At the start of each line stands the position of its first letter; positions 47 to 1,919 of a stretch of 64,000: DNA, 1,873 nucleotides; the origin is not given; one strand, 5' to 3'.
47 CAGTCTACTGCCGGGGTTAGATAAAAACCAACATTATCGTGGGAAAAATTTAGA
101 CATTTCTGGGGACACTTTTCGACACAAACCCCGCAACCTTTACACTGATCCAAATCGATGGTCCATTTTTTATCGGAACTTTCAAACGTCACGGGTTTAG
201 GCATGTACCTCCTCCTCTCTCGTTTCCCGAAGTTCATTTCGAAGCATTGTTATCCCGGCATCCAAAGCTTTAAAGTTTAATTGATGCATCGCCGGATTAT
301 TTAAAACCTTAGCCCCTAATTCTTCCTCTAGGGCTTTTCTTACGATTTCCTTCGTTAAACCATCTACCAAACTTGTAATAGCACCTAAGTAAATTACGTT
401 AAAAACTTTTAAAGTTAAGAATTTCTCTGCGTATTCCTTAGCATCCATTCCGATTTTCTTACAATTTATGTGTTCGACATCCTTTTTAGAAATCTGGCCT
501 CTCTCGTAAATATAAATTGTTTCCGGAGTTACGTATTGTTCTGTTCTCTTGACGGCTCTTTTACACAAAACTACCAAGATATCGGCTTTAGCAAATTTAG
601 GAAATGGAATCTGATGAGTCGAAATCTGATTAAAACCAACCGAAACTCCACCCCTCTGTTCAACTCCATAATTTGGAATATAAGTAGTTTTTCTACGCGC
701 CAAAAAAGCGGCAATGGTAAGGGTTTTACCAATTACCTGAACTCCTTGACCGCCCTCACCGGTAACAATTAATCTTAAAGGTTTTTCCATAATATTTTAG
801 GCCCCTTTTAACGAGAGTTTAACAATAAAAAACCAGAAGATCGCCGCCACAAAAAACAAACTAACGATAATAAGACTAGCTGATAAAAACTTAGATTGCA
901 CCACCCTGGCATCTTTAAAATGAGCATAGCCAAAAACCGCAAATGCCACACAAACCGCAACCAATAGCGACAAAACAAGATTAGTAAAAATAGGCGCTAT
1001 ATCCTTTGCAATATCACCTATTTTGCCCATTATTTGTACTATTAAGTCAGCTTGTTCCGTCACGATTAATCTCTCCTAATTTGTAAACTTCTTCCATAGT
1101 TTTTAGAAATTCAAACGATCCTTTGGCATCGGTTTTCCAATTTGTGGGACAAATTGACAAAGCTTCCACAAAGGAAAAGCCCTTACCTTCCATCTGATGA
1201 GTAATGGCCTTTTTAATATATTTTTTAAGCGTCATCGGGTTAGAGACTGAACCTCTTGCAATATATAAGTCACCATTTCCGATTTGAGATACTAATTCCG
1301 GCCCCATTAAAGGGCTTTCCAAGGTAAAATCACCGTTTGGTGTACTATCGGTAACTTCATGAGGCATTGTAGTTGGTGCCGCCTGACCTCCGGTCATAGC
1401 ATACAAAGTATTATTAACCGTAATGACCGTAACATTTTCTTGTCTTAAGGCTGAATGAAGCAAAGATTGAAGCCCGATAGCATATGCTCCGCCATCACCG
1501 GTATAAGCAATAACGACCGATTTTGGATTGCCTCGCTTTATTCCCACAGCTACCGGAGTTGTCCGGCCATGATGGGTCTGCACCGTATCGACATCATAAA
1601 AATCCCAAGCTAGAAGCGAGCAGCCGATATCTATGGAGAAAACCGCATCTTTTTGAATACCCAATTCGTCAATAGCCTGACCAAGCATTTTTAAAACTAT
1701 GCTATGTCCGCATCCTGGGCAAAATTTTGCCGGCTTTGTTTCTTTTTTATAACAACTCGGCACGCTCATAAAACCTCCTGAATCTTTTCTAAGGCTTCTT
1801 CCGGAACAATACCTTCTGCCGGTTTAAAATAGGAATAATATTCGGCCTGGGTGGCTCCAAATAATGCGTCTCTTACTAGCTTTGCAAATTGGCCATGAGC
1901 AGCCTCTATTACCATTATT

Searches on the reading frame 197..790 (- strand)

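Call 85: search_protein_families(library=pfam, proteins=[window:197-790:-], max_evalue=0.0001)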
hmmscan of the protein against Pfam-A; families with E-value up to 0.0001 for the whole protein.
window:197-790:- (197 aa): 1 family
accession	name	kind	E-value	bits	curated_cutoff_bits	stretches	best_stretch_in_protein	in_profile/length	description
PF01558.24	POR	-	1.1e-27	97.7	27.4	1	13-180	1-172/173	Pyruvate ferredoxin/flavodoxin oxidoreductase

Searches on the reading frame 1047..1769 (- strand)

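Call 85: search_protein_families(library=pfam, proteins=[window:1047-1769:-], max_evalue=0.0001)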
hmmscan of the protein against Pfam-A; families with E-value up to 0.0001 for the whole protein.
window:1047-1769:- (240 aa): 1 family
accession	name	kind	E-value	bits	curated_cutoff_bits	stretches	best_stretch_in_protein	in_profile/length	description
PF02775.26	TPP_enzyme_C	-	5.8e-21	75.3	21.9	1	57-202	21-150/151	Thiamine pyrophosphate enzyme, C-terminal TPP binding domain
